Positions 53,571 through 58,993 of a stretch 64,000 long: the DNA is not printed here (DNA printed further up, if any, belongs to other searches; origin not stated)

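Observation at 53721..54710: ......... intein inserted in the primase immediately before its zinc-ribbon Cys (C+1 = first Cys of CPFC)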

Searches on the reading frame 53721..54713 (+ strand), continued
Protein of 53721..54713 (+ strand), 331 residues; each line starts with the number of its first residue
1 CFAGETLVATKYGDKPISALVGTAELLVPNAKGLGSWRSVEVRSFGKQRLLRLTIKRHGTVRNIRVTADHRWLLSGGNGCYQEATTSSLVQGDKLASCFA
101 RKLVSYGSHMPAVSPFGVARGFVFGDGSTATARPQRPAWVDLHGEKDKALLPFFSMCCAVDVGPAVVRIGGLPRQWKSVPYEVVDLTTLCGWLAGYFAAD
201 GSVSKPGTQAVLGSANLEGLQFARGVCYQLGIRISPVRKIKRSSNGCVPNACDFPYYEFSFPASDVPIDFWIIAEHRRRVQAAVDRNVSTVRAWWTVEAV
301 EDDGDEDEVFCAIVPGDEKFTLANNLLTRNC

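Call 65: find_related_loci(query=A2, collection=genome_contigs, flank=1500)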
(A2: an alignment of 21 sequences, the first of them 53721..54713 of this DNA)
Query A2 (331 aa) in genome_contigs; peptide patterns used: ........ (x = any residue, [..] = any of these).
439 stretches matched a pattern; 240 encode a relative of the query (tblastn E <= 1e-3); the best 80 are kept; 80 distinct loci.
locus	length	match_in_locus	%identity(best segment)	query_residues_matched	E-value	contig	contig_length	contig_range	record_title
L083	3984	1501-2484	38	1-331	4e-61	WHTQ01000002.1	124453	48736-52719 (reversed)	MAG: Micromonosporaceae bacterium isolate Dino_bin41 k141_95137_length_124453_cov_60.1532, whole genome shotgun sequence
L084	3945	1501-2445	39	1-331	4e-61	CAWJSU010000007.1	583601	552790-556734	MAG: uncultured Actinomycetota bacterium isolate MFD04463.bin.1.133 genome assembly, contig: contig_28851, whole genome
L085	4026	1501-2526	39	1-331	5e-60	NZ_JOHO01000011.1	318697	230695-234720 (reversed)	Streptomyces sp. NRRL S-350 contig11.1, whole genome shotgun sequence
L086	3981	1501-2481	38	1-331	3e-59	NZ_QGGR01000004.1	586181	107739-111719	Actinoplanes xinjiangensis strain DSM 45184 Ga0131117_104, whole genome shotgun sequence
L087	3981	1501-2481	39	1-331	8e-59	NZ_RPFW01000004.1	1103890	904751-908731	Trebonia kvetii strain 15TR583 NODE_4_length_1103890_cov_79.795957, whole genome shotgun sequence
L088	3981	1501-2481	38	1-331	8e-59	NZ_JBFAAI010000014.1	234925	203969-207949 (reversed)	Actinoplanes sp. NPDC023801 NPDC023801_85_H4.ctg-0014, whole genome shotgun sequence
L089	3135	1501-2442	38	1-331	1e-58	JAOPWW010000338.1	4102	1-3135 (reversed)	MAG: Frankiales bacterium isolate RYN_184 scaffold_1885732, whole genome shotgun sequence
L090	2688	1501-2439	40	1-331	3e-58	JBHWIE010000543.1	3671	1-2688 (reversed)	Actinosynnema sp. NPDC059797 NPDC059797_T46_E3.ctg-0543, whole genome shotgun sequence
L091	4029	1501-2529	38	1-331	5e-57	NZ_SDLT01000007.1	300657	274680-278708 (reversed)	Amycolatopsis nivea strain CFH S0261 Scaffold7, whole genome shotgun sequence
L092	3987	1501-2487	37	1-331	2e-56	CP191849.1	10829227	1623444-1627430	Actinoplanes sp. CA-131856 chromosome, complete genome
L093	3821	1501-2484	36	1-331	1e-56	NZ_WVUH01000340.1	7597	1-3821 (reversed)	Micromonospora echinofusca strain MPMI6 NODE_340_length_7597_cov_26.2465, whole genome shotgun sequence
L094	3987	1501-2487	38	1-331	1e-56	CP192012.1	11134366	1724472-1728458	Actinoplanes sp. CA-054009 chromosome, complete genome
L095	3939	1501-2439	40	1-331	1e-56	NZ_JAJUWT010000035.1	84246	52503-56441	Saccharothrix sp. S26 35, whole genome shotgun sequence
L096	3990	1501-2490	38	1-331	1e-56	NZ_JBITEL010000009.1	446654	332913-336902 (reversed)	Actinoplanes sp. NPDC051343 NPDC051343_128_F3.ctg-0009, whole genome shotgun sequence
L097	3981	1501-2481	37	1-331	6e-56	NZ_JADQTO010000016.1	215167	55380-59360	Actinoplanes aureus strain NEAU-A11 Scaffold16, whole genome shotgun sequence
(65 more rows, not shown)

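Call 68: search_protein_families(library=phrogs, proteins=[window:53721-54710:+], max_evalue=0.001)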
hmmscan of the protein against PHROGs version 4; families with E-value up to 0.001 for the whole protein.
window:53721-54710:+ (330 aa): 0 families

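Call 69: search_solved_structures(query=A2, max_evalue=10, show_alignments=0)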
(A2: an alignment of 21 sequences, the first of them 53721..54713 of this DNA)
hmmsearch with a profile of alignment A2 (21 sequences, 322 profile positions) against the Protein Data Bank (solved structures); distinct sequences matched with E-value up to 10: 20.
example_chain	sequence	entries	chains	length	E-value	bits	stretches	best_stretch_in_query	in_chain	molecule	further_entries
1dq3_A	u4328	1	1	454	0.00053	22.4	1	181-276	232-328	ENDONUCLEASE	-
1mi8_A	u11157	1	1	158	0.00072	22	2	281-318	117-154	DnaB intein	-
7qil_A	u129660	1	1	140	0.0018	20.7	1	4-87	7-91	DnaE intein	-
6frg_A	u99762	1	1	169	0.0044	19.4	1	13-80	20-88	Replicative DNA helicase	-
6frh_A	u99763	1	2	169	0.0044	19.4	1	13-80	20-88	Replicative DNA helicase,Replicative DNA helicase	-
4o1r_A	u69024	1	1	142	0.0082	18.5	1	3-80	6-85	Replicative DNA helicase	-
1whr_A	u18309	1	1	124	0.015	17.6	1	168-212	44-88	Hypothetical KIAA1002 protein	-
4qfq_A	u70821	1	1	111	0.049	16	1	1-89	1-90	DNA polymerase III, alpha subunit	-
4lx3_A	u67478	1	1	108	0.052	15.9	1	1-87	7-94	DNA polymerase III, alpha subunit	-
8ubs_A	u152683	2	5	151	0.087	15.1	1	2-97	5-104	NrdJ-1 | Nrdj-1 intein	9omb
2dch_X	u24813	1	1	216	0.18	14.1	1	187-222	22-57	putative homing endonuclease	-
6fre_A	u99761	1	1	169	0.2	14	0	284-318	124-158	Replicative DNA helicase,Replicative DNA helicase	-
4kl6_A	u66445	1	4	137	0.21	13.9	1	3-79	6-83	DNA-directed DNA polymerase,Nucleic acid binding, OB-fold, tRNA/helicase-type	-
4kl5_A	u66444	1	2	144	0.21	13.9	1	3-89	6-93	DNA polymerase III, alpha subunit, Nucleic acid binding, OB-fold, tRNA/helicase-type chime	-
2keq_A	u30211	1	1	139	0.25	13.6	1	3-89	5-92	DNA polymerase III alpha subunit, Nucleic acid binding OB-fold tRNA/helicase-type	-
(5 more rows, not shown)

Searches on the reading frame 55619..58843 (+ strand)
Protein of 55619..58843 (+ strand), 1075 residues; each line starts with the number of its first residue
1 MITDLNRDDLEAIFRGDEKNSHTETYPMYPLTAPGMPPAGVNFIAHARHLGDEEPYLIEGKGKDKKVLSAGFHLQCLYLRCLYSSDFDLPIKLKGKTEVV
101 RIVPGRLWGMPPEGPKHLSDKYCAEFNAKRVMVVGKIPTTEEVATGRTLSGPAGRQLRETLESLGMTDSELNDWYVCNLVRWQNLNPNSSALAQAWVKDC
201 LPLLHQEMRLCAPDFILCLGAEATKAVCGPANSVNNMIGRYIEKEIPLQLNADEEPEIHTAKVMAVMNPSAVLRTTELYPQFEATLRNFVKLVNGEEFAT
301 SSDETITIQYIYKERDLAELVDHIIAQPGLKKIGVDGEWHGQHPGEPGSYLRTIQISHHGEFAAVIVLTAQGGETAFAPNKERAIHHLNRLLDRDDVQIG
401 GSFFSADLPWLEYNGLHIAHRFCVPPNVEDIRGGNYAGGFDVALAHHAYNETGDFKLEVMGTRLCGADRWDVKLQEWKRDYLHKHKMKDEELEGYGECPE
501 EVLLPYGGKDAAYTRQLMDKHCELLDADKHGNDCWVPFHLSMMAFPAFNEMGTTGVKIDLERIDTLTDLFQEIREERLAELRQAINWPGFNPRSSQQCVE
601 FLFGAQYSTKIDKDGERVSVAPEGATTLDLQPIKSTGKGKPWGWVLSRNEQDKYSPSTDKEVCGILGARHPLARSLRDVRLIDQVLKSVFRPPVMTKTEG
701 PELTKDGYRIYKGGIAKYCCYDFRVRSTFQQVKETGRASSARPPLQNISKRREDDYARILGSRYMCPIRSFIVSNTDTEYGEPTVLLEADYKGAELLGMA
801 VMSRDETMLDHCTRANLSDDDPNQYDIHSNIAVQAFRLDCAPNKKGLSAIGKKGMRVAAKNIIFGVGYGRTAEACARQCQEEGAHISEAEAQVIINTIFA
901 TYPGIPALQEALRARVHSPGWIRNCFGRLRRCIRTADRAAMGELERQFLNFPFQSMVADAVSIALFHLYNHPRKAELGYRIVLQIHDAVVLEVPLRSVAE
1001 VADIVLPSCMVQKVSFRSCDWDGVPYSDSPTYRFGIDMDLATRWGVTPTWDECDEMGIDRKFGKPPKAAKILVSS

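Call 3: search_protein_families(library=pfam, proteins=[window:55619-58843:+], max_evalue=0.1)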
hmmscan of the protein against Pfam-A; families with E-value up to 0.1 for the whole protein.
window:55619-58843:+ (1075 aa): 3 families
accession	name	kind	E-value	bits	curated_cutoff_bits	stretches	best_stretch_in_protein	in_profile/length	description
PF00476.26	DNA_pol_A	-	3e-41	142.1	34.3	1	713-1010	94-357/381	DNA polymerase family A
PF03167.25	UDG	-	2.6e-17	63.7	24.3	1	128-278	7-127/141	Uracil DNA glycosylase superfamily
PF01612.26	DNA_pol_A_exo1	-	9.5e-07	29.2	23.6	1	309-520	2-167/173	3'-5' exonuclease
